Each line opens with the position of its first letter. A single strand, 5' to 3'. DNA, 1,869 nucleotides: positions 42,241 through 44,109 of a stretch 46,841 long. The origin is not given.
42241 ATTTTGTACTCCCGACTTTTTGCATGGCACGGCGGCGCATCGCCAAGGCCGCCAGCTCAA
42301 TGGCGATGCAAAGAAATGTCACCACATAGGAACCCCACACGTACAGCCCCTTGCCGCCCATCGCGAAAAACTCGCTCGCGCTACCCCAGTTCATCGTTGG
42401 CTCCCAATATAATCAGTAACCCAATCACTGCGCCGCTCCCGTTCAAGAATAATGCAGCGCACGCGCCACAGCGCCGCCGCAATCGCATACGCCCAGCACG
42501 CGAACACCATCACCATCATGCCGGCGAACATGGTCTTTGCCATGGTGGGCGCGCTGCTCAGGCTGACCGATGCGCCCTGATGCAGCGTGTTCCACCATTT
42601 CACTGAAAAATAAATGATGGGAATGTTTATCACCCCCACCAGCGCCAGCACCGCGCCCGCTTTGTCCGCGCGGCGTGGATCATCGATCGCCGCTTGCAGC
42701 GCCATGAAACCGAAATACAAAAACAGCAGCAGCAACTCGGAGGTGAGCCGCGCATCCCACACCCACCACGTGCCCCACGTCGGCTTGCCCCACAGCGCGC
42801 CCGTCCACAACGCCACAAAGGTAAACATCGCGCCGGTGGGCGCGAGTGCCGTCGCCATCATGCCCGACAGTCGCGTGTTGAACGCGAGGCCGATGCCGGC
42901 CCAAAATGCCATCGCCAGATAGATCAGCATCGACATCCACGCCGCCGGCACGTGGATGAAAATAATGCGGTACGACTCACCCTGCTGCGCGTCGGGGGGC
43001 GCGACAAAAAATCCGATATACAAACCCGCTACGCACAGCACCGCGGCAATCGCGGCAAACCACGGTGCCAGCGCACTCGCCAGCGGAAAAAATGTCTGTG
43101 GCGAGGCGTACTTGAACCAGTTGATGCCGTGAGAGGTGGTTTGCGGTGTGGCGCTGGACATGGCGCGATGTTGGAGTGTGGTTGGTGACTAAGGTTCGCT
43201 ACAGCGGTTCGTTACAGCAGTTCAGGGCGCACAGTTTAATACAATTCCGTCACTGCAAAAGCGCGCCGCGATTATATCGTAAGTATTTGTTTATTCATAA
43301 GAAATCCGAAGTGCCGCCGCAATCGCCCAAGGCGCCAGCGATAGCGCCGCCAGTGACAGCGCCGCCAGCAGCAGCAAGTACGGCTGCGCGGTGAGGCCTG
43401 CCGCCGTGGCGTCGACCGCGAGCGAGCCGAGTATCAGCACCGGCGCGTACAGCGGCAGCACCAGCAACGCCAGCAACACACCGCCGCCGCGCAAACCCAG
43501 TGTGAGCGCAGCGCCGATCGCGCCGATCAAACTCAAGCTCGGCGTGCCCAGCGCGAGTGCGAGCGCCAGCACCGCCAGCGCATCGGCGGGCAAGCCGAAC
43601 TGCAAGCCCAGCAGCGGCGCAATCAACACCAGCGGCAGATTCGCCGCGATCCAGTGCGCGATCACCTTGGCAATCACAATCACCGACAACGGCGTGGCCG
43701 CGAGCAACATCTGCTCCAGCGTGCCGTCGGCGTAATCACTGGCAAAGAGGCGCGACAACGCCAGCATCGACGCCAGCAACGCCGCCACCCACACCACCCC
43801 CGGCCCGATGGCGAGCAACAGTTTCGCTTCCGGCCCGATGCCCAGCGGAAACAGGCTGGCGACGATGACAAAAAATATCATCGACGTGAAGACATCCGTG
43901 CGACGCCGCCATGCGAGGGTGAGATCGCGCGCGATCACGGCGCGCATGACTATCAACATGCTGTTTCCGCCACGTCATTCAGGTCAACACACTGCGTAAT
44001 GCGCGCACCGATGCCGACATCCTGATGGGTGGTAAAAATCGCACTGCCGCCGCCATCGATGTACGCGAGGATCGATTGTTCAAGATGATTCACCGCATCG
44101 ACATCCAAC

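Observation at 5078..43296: A conserved 17-nt AT-rich word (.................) marks nine gene boundaries in a GC-rich window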

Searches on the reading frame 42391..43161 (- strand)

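Call 47: search_protein_families(library=pfam, proteins=[window:42391-43161:-])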
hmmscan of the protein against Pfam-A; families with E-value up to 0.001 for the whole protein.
window:42391-43161:- (256 aa): 1 family
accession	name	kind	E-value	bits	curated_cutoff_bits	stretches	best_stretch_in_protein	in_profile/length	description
PF01578.25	Cytochrom_C_asm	-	1.5e-33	116.7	29.9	1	26-194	12-212/212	Cytochrome C assembly protein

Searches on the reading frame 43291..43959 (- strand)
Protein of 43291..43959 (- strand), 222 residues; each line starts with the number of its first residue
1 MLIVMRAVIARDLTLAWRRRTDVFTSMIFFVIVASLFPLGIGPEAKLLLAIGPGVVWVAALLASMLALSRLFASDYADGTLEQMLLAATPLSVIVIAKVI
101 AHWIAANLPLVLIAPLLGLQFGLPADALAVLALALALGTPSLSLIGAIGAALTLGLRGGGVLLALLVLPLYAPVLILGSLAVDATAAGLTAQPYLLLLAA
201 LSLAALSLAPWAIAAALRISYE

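Call 47: search_protein_families(library=pfam, proteins=[window:43291-43959:-])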
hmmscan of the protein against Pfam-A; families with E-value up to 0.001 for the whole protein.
window:43291-43959:- (222 aa): 1 family
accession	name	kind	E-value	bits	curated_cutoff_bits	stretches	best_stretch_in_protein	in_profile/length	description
PF03379.19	CcmB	-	1.3e-70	237.7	24.9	1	5-219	1-215/215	CcmB protein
